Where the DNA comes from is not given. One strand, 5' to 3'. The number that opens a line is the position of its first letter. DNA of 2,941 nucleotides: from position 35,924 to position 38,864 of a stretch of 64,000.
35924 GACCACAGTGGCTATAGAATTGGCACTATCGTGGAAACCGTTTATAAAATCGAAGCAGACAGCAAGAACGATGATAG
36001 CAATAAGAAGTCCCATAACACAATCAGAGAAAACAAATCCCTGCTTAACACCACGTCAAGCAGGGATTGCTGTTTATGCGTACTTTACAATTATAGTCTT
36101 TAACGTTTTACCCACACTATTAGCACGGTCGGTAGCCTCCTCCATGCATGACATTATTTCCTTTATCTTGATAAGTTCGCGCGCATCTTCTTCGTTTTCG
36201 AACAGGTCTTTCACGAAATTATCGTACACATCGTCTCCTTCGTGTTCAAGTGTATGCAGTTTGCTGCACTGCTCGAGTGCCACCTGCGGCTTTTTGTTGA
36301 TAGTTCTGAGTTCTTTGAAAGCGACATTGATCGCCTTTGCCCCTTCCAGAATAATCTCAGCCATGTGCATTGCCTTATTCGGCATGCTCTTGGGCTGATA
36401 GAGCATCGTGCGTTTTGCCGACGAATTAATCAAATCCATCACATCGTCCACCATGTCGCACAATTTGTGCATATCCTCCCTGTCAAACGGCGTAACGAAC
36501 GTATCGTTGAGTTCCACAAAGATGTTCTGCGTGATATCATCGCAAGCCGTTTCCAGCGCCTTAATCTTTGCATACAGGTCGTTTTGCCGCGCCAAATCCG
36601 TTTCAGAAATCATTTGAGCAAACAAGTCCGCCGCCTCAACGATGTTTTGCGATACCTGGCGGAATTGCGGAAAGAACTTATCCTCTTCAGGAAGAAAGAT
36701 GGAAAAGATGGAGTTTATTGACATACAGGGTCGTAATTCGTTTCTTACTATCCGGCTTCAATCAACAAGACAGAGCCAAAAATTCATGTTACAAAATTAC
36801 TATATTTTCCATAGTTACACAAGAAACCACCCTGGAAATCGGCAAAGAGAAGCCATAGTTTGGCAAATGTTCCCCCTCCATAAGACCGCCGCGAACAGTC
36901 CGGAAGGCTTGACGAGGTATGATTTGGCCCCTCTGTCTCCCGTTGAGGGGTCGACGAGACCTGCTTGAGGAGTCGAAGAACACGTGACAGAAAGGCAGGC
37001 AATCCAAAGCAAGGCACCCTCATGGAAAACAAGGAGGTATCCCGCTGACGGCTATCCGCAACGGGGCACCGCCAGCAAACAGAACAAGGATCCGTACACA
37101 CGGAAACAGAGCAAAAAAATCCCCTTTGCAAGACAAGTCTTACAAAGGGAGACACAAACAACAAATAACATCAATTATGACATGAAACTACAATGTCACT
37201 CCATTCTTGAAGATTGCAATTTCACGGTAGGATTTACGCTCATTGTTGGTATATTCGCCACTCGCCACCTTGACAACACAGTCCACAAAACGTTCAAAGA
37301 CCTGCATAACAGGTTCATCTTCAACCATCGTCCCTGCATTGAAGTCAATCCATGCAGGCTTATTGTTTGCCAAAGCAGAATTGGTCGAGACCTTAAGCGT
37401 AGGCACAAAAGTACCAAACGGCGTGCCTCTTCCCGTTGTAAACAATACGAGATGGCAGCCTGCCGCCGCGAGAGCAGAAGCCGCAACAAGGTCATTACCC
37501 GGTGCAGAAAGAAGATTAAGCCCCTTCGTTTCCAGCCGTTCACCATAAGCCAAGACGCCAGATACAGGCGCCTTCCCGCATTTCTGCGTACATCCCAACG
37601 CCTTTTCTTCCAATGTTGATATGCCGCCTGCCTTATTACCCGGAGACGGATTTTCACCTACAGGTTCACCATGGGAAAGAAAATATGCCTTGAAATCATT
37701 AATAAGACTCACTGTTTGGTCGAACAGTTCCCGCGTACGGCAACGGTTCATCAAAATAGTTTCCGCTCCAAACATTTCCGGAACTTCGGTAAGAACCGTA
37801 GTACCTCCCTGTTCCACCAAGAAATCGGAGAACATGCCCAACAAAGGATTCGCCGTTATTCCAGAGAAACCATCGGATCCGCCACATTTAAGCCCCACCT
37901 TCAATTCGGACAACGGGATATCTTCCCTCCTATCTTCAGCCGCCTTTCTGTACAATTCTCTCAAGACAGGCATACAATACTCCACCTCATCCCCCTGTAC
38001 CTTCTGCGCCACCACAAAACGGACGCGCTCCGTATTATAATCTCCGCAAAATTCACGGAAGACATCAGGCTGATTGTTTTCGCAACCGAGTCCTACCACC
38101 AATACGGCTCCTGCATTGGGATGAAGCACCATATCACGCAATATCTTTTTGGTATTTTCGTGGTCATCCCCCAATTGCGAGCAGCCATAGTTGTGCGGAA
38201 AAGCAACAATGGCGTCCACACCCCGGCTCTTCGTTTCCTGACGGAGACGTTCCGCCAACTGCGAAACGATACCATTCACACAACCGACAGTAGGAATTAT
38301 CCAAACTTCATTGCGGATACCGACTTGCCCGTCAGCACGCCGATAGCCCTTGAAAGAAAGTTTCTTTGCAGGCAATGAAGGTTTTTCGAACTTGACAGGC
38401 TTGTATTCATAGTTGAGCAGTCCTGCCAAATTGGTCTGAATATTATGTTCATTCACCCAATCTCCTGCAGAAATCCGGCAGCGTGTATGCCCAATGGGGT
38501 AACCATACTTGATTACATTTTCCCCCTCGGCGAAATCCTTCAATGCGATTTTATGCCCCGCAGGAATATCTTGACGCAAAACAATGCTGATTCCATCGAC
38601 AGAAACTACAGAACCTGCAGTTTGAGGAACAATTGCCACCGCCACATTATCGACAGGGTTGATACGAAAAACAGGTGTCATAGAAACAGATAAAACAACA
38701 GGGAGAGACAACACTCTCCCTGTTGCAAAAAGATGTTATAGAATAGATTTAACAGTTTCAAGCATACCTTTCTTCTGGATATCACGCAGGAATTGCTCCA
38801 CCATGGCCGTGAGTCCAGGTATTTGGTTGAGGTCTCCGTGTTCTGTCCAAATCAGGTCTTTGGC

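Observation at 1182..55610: Interspersed family of intergenic elements built from head-to-tail 11-nt units ending in (T/C)(G/C)AGG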

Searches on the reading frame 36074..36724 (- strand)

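Call 14: search_protein_families(library=pfam, proteins=[window:36074-36724:-])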
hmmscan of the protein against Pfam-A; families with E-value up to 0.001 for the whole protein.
window:36074-36724:- (216 aa): 1 family
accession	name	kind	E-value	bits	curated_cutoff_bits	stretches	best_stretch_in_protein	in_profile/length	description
PF01865.21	PhoU_div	-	1.8e-24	86.8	24.4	1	12-214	8-214/214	Protein of unknown function DUF47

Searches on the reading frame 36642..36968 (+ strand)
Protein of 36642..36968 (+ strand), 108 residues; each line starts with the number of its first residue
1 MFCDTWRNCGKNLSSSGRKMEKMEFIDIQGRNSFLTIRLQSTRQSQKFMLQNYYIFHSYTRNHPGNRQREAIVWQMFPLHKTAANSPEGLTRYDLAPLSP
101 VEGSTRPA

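Call 90: search_protein_families(library=pfam, max_evalue=0.01, proteins=[window:36642-36968:+])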
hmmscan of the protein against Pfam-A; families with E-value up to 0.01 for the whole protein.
window:36642-36968:+ (108 aa): 0 families

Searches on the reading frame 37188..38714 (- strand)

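Call 15: search_protein_families(library=pfam, proteins=[window:37188-38714:-])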
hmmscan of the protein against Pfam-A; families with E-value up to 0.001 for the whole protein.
window:37188-38714:- (508 aa): 3 families
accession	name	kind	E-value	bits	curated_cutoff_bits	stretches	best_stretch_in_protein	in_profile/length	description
PF20629.2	GD_AH_C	-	5.4e-101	337.4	26.8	1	268-507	1-242/242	D-galactarate/Altronate dehydratase, C-terminal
PF04295.18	GD_AH_second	-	1.4e-48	164.9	27.3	1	123-258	1-135/136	D-galactarate dehydratase/Altronate hydrolase, second domain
PF08666.17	SAF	-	9.4e-08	32.9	21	1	22-92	1-62/63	SAF domain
